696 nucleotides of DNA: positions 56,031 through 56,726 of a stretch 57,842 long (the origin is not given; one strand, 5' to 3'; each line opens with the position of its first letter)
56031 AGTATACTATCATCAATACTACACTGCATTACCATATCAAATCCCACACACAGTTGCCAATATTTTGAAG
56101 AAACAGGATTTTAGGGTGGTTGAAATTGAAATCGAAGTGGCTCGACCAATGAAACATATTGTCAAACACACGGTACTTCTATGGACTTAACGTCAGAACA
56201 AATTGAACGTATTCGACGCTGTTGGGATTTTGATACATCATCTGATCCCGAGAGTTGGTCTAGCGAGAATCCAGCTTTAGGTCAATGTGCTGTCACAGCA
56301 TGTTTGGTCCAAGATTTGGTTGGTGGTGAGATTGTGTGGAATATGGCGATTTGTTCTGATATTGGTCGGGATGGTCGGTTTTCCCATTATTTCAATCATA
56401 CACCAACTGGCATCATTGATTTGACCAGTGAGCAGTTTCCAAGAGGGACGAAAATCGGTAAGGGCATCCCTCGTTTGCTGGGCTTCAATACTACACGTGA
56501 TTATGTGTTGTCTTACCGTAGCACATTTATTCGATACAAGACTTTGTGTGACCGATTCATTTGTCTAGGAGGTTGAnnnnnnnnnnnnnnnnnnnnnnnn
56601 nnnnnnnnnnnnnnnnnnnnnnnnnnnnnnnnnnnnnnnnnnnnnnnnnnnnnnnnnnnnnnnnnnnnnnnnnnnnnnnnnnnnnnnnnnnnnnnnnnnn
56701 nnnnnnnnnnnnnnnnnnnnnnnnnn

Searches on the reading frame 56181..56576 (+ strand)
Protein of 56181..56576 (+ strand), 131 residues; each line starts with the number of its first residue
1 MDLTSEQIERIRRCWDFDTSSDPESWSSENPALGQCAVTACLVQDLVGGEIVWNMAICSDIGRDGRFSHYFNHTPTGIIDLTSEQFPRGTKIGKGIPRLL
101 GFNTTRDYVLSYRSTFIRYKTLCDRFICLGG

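Call 16: find_encoding_contigs(protein=window:56181-56576:+, flank=10000, max_places=10)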
Protein window:56181-56576:+ (131 aa): 3 contigs read that carry it; 1 place shown.
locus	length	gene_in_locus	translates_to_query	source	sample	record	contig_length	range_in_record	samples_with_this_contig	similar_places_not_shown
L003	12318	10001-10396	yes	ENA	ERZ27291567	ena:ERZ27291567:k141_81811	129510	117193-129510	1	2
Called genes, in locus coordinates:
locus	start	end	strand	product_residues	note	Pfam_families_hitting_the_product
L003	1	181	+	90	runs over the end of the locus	-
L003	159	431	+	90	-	-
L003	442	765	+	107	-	-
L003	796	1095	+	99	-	-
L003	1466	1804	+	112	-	-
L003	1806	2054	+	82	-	-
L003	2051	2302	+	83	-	-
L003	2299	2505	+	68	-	-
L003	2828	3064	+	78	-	-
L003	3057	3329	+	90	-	-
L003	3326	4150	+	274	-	-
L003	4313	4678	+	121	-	-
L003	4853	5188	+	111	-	-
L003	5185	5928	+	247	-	PF00355:Rieske (faint)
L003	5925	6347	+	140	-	PF26948:DUF8296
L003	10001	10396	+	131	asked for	PF24585:YunG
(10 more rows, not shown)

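Call 31: find_homologous_proteins(query=window:56181-56576:+, max_evalue=0.00001)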
Query window:56181-56576:+ (131 aa): 48 proteins with E <= 0.00001 among 56 candidates.
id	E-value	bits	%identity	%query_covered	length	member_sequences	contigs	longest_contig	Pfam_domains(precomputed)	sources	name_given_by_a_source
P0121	1.3e-86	305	100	100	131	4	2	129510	PF24585.2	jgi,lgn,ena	jgi:hypothetical protein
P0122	3.0e-35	139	53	98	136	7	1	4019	PF24585.2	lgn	-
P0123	4.4e-33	132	57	90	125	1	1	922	PF24585.2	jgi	jgi:hypothetical protein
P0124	1.2e-32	131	51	100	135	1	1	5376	PF24585.2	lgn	-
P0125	1.1e-29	121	54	85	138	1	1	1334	PF24585.2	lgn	-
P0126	2.9e-28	116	47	100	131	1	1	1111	PF24585.2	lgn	-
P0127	1.4e-27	114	47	95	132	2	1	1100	PF24585.2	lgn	-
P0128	3.7e-25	106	48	92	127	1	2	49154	PF24585.2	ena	-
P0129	1.4e-24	104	52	88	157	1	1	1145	PF24585.2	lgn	-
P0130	2.8e-24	104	50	85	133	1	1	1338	PF24585.2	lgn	-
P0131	3.1e-24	103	45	89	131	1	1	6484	PF24585.2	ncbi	-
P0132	1.5e-23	101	49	88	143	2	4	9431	PF24585.2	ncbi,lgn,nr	ncbi:MAG: hypothetical protein KKA65_02700 [Nanoarchaeota archaeon]|nr:hypothetical protein [Nanoarc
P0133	9.1e-21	92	48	91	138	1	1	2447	PF24585.2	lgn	-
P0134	3.5e-20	90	47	92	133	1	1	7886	PF24585.2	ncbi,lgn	-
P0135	6.4e-19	86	45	80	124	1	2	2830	PF24585.2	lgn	-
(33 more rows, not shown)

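Call 114: find_encoding_contigs(protein=P0128, flank=10000, max_places=2)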
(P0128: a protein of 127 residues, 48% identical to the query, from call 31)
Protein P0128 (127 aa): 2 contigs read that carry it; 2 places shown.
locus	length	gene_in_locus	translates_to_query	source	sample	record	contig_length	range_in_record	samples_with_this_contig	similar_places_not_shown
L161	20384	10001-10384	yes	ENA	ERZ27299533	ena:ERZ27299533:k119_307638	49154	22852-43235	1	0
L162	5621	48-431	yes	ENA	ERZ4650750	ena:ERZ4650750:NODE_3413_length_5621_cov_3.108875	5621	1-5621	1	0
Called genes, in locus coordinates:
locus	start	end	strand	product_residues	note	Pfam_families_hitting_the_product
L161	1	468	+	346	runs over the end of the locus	PF00676:E1_dh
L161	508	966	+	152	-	PF13366:PDDEXK_3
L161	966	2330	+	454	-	PF00364:Biotin_lipoyl, PF25997:BSH_YhbJ (weak), PF02779:Transket_pyr, PF02780:Transketolase_C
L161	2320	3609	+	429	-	PF00364:Biotin_lipoyl, PF25997:BSH_YhbJ (weak), PF02817:E3_binding, PF00198:2-oxoacid_dh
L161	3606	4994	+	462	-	PF00890:FAD_binding_2 (weak), PF01134:GIDA, PF01266:DAO (faint), PF07992:Pyr_redox_2, PF12831:FAD_oxidored, PF13738:Pyr_redox_3, PF00070:Pyr_redox, PF02852:Pyr_redox_dim, +3 more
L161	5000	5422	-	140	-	-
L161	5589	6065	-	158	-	-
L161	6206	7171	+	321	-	PF16881:LIAS_N, PF04055:Radical_SAM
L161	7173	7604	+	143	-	PF03364:Polyketide_cyc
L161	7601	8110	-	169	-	PF02464:CinA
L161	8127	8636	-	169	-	PF04608:PgpA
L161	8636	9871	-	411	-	PF01128:IspD, PF12804:NTP_transf_3 (weak), PF02542:YgbB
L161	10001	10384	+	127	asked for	PF24585:YunG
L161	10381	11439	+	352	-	PF00512:HisKA, PF02518:HATPase_c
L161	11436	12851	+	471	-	PF00072:Response_reg, PF00158:Sigma54_activat, PF14532:Sigma54_activ_2, PF07724:AAA_2 (weak), PF07728:AAA_5 (weak), PF25601:AAA_lid_14, PF02954:HTH_8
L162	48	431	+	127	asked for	PF24585:YunG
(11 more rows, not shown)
